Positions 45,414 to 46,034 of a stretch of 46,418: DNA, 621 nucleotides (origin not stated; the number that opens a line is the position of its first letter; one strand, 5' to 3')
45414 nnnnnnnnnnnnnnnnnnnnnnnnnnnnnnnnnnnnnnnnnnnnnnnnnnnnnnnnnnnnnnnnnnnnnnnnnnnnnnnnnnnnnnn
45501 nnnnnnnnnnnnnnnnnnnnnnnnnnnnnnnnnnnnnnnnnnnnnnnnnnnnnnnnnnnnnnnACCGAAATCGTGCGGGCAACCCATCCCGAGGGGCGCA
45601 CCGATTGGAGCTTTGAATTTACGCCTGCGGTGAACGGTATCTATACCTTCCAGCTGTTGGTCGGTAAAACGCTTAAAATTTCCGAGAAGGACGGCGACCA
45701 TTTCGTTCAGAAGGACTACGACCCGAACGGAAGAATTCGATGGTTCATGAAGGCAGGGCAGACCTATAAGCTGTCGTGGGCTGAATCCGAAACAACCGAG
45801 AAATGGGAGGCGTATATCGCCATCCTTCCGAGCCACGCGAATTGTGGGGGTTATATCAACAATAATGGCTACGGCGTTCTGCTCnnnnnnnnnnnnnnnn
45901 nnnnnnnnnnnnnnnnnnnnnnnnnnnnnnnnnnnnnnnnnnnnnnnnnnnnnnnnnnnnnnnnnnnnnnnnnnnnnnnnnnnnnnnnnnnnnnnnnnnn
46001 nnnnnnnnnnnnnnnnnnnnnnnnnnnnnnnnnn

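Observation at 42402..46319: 1305-aa extracytoplasmic lipoprotein built from Cys-rich repeat units (19 CxxC plus 5 CxC motifs)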

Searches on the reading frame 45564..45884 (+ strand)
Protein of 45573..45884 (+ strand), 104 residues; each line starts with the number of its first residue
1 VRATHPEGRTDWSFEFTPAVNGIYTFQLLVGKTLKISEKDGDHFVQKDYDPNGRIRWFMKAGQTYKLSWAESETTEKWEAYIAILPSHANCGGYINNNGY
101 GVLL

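Call 28: search_protein_families(library=pfam, proteins=[window:45573-45884:+], max_evalue=10)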
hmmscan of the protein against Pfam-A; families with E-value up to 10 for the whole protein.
seq(104 aa): 0 families

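Call 72: search_protein_families(library=pfam, alignment_id=A4, max_evalue=0.1)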
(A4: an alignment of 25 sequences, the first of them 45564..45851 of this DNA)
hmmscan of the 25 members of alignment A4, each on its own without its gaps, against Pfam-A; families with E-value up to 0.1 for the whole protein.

A. member 1, window:45564-45851:+ (96 aa): 0 families

B. families by the number of members that match (of 25 scanned): 12 families
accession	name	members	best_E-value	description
PF10528.15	GLEYA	7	0.0024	GLEYA domain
PF07691.17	PA14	5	0.0064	PA14 domain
PF04151.21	PPC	3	0.00031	Bacterial pre-peptidase C-terminal domain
PF16656.11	Pur_ac_phosph_N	2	0.014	Purple acid Phosphatase, N-terminal domain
PF14326.11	DUF4384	1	0.0035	Domain of unknown function (DUF4384)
PF23623.1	GBD_IRG7_N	1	0.026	IRG7 N-terminal galactose binding domain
PF23616.1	Ig_GEX2_N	1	0.036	GEX2 N-terminal Ig-like domain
PF10214.15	Rrn6_beta-prop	1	0.041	Rrn6, beta-propeller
PF12197.13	lci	1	0.054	LCI fold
PF02018.23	CBM_4_9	1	0.059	Carbohydrate binding domain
PF00041.27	fn3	1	0.06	Fibronectin type III domain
PF03454.20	MoeA_C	1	0.091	MoeA C-terminal region (domain IV)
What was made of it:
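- On PA14 / GLEYA / PPC beta-sandwich (for the Cys-free insert, aa 1056-1147): Relatives' copies give only sub-threshold hits: GLEYA in 7 of 25, PA14 in 5 of 25 and PPC in 3 of 25, with a best E of 3e-4 (call 72).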

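Call 73: search_solved_structures(query=A4, max_evalue=10, show_alignments=2)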
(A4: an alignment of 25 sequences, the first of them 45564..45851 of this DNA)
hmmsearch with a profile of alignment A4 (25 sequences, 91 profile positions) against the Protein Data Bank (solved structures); distinct sequences matched with E-value up to 10: 7.
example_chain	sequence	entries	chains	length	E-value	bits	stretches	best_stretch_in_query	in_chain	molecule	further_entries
3p6b_A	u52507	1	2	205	0.21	15.1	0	44-81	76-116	Cellulose 1,4-beta-cellobiosidase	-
2kl6_A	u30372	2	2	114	0.48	13.9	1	6-41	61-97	Uncharacterized protein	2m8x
3idu_A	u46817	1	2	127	0.6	13.6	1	6-41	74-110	Uncharacterized protein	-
9h88_A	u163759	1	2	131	0.95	13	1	56-88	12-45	Transcriptional regulator, PadR-like family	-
5fm5_M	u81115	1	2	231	1.4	12.4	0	64-82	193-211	MYOMESIN-1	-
1ksr_A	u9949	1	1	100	1.7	12.2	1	5-31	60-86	GELATION FACTOR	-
6qe7_A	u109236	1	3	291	5.2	10.6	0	56-88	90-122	Anti-sigma-I factor RsgI3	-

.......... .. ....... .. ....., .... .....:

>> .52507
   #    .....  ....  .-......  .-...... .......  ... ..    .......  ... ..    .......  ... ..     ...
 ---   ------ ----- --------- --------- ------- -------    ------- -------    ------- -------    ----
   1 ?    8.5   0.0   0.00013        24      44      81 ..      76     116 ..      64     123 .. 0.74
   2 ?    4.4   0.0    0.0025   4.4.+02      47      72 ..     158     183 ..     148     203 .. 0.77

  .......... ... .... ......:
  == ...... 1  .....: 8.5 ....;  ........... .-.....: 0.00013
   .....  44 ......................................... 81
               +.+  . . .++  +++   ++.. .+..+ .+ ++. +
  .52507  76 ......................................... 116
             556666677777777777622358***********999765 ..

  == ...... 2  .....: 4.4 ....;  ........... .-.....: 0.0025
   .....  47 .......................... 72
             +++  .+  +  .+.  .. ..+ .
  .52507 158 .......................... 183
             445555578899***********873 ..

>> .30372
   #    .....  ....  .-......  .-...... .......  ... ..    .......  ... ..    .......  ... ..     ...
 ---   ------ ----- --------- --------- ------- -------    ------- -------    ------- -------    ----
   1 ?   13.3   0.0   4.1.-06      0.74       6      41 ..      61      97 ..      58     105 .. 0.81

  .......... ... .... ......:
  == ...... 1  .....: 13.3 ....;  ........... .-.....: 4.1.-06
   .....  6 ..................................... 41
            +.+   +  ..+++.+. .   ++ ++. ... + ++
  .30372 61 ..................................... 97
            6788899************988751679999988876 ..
